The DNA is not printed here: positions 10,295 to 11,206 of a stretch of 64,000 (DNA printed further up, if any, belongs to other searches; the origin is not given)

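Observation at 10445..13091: Three-gene operon PD-(D/E)xK-like / WYL regulator / HNH(EHIxP)-like: candidate uncharacterised defence module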

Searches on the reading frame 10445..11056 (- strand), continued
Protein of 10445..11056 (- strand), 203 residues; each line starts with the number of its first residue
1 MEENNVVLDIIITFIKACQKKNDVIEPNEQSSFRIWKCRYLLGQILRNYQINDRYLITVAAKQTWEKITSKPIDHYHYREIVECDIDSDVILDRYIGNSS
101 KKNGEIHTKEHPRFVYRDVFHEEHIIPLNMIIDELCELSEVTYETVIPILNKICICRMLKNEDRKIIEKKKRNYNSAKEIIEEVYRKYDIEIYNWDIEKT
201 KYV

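Call 79: find_encoding_contigs(protein=P0210, flank=5000, max_places=2)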
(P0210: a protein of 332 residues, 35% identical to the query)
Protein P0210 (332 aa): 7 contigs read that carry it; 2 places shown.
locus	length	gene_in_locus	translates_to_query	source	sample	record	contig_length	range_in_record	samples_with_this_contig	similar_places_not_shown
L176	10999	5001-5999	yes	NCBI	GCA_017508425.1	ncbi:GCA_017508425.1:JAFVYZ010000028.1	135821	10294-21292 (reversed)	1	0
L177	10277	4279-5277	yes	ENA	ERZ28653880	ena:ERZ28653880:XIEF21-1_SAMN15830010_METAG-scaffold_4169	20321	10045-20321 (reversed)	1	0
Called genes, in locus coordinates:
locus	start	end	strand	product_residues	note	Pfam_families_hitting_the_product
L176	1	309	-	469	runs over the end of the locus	PF13421:Band_7_1, PF13248:Zn_ribbon_3 (faint), PF17032:Zn_ribbon_15 (faint), PF12773:DZR, PF13240:Zn_Ribbon_1 (weak), PF18912:DZR_2 (faint), PF12773:DZR, PF13240:Zn_Ribbon_1 (weak)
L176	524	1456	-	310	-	PF14659:Phage_int_SAM_3, PF22022:Phage_int_M (weak), PF00589:Phage_integrase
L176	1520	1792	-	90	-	PF20648:DUF6809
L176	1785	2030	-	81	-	-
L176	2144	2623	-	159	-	PF01850:PIN (faint), PF14367:DUF4411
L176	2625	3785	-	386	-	PF01381:HTH_3 (faint), PF12844:HTH_19 (faint), PF06114:Peptidase_M78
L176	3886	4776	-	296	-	PF02661:Fic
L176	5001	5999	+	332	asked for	-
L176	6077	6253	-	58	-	PF04014:MazE_antitoxin (weak)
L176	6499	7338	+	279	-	PF02811:PHP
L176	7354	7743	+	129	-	-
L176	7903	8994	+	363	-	PF00266:Aminotran_5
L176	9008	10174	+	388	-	PF00389:2-Hacid_dh, PF02826:2-Hacid_dh_C, PF03446:NAD_binding_2 (weak)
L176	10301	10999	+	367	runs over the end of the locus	PF03462:PCRF, PF00472:RF-1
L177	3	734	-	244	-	?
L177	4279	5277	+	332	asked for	-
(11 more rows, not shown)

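Call 82: find_encoding_contigs(protein=P0200, flank=5000, max_places=3)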
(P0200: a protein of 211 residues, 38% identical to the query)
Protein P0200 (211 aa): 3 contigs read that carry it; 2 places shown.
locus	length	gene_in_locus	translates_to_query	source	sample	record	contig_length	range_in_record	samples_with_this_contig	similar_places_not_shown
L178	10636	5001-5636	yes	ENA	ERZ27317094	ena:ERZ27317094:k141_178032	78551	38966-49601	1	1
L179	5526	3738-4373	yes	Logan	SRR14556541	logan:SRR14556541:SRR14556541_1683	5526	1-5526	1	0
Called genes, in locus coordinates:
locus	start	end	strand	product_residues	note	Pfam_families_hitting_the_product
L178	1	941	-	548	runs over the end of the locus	PF12773:DZR, PF13240:Zn_Ribbon_1 (weak)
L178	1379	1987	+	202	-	PF02677:QueH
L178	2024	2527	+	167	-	PF13240:Zn_Ribbon_1 (weak)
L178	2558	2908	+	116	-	-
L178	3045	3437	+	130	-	PF01475:FUR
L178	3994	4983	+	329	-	PF13280:WYL, PF25583:WCX (weak)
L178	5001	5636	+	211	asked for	-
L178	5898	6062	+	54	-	-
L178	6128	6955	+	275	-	PF03796:DnaB_C, PF06745:ATPase (weak), PF13481:AAA_25 (faint)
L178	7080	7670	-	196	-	PF02659:Mntp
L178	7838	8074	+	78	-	PF04023:FeoA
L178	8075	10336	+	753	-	PF00009:GTP_EFTU (weak), PF01926:MMR_HSR1, PF02421:FeoB_N, PF17910:FeoB_Cyto (weak), PF07670:Gate, PF07664:FeoB_C, PF07670:Gate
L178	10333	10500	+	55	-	-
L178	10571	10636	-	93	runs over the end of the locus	-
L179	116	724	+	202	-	PF02677:QueH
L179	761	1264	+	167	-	PF13240:Zn_Ribbon_1 (weak)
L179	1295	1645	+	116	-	-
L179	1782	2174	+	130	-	PF01475:FUR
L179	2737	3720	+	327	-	PF13280:WYL, PF25583:WCX (weak)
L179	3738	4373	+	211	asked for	-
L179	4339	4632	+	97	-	-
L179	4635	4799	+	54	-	-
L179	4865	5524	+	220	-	?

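Call 83: find_encoding_contigs(protein=P0166, flank=5000, max_places=3)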
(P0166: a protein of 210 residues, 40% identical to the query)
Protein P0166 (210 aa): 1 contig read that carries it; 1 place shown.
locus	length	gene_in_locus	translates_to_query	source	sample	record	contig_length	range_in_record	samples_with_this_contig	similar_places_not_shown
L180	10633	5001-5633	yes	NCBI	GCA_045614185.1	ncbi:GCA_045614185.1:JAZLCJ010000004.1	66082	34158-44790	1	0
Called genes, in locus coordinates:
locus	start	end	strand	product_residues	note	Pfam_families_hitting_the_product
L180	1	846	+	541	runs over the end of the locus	PF00118:Cpn60_TCP1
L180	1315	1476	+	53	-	-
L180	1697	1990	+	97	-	PF03652:RuvX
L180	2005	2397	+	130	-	PF06949:DUF1292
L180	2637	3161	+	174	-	-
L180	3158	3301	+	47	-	-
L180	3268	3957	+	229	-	PF03796:DnaB_C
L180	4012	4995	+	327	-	PF13280:WYL, PF25583:WCX (weak)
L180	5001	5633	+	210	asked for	-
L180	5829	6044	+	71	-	-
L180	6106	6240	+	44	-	-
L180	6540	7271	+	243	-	PF00318:Ribosomal_S2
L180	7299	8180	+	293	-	PF25025:EF-Ts_N (weak), PF00889:EF_TS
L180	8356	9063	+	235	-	PF00696:AA_kinase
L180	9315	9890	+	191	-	PF01765:RRF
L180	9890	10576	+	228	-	PF01255:Prenyltransf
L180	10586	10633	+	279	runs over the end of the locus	PF01148:CTP_transf_1, PF01864:CarS-like (weak)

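Call 85: search_protein_families(library=padloc, proteins=[L174:3268-3957:+], max_evalue=0.001)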
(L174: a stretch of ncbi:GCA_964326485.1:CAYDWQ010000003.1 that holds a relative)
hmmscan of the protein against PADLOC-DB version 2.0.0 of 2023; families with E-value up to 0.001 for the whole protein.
L174:3268-3957:+ (229 aa): 0 families

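Call 92: find_related_loci(query=A8, collection=viral_contigs, flank=6000)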
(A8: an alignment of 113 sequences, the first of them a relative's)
Query A8 (203 aa) in viral_contigs; peptide patterns used: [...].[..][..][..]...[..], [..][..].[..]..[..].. (x = any residue, [..] = any of these).
69 stretches matched a pattern, but none encodes a relative of the query by tblastn (E <= 1e-3).

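Call 99: search_dna_similar(query=window:10445-11056:-, collection=plasmids, mode=protein, max_rows=10, max_evalue=0.01)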
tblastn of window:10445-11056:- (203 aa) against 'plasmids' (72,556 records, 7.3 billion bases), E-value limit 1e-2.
No match.

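Call 102: find_encoding_contigs(protein=P0236, flank=5000, max_places=4)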
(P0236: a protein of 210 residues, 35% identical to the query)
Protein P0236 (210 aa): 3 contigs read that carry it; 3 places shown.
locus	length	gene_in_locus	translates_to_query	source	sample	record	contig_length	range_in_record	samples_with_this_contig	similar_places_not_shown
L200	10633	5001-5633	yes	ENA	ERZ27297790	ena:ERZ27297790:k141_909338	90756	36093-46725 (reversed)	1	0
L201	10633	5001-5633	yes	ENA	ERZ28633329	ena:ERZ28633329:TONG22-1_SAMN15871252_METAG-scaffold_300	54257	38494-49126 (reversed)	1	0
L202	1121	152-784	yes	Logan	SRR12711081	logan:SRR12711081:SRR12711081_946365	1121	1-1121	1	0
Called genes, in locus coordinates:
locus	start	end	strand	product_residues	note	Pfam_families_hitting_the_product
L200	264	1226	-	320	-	PF11185:DUF2971 (weak)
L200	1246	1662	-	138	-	PF01230:HIT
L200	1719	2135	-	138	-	PF00583:Acetyltransf_1 (weak)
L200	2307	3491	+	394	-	PF01381:HTH_3, PF12844:HTH_19, PF13560:HTH_31 (weak)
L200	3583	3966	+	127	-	-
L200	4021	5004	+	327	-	PF13280:WYL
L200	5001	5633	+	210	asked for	-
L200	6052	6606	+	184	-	PF00583:Acetyltransf_1 (weak)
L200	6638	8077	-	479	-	-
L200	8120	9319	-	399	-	PF07690:MFS_1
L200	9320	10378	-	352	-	-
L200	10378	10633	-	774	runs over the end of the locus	PF13802:Gal_mutarotas_2, PF01055:Glyco_hydro_31_2nd, PF21365:Glyco_hydro_31_3rd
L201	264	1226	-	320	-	PF11185:DUF2971 (weak)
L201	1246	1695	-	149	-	PF01230:HIT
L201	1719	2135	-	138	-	PF00583:Acetyltransf_1 (weak)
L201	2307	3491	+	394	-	PF01381:HTH_3, PF12844:HTH_19, PF13560:HTH_31 (weak)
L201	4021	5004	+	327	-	PF13280:WYL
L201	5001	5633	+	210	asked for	-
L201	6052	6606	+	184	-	PF00583:Acetyltransf_1 (weak)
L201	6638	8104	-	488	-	-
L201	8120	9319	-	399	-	PF07690:MFS_1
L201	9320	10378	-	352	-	-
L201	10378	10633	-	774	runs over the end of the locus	PF13802:Gal_mutarotas_2, PF01055:Glyco_hydro_31_2nd, PF21365:Glyco_hydro_31_3rd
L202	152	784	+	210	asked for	-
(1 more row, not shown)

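Call 110: search_protein_families(library=pfam, alignment_id=A8, max_evalue=0.1)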
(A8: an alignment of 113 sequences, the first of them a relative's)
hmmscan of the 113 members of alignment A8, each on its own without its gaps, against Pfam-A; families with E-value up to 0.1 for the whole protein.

A. member 1, P0121 (203 aa): 0 families

B. families by the number of members that match (of 113 scanned): 41 families (the first 25 are shown)
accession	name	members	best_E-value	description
PF06881.16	Elongin_A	9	0.0013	RNA polymerase II transcription factor SIII (Elongin) subunit A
PF04245.18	NA37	2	0.042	37-kD nucleoid-associated bacterial protein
PF03221.22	HTH_Tnp_Tc5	2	0.072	Tc5 transposase DNA-binding domain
PF17153.9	CHASE9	2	0.075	Periplasmic sensor domain, extracellular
PF20944.2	StcE_b-sandwich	1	0.00094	Metalloprotease StcE, beta-sandwich domain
PF01426.24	BAH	1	0.0016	BAH domain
PF16444.10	DUF5041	1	0.0052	Domain of unknown function (DUF5041)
PF09322.15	DUF1979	1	0.006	Domain of unknown function (DUF1979)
PF08264.19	Anticodon_1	1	0.0071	Anticodon-binding domain of tRNA ligase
PF17898.6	GerD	1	0.0082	Spore germination GerD central core domain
PF13048.12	DUF3908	1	0.011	Protein of unknown function (DUF3908)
PF18480.7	DUF5615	1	0.011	Domain of unknown function (DUF5615)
PF10410.14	DnaB_bind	1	0.022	DnaB-helicase binding domain of primase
PF18584.7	SYCP2_SLD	1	0.024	Synaptonemal complex 2 Spt16M-like domain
PF15989.10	DUF4768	1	0.027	Domain of unknown function (DUF4768)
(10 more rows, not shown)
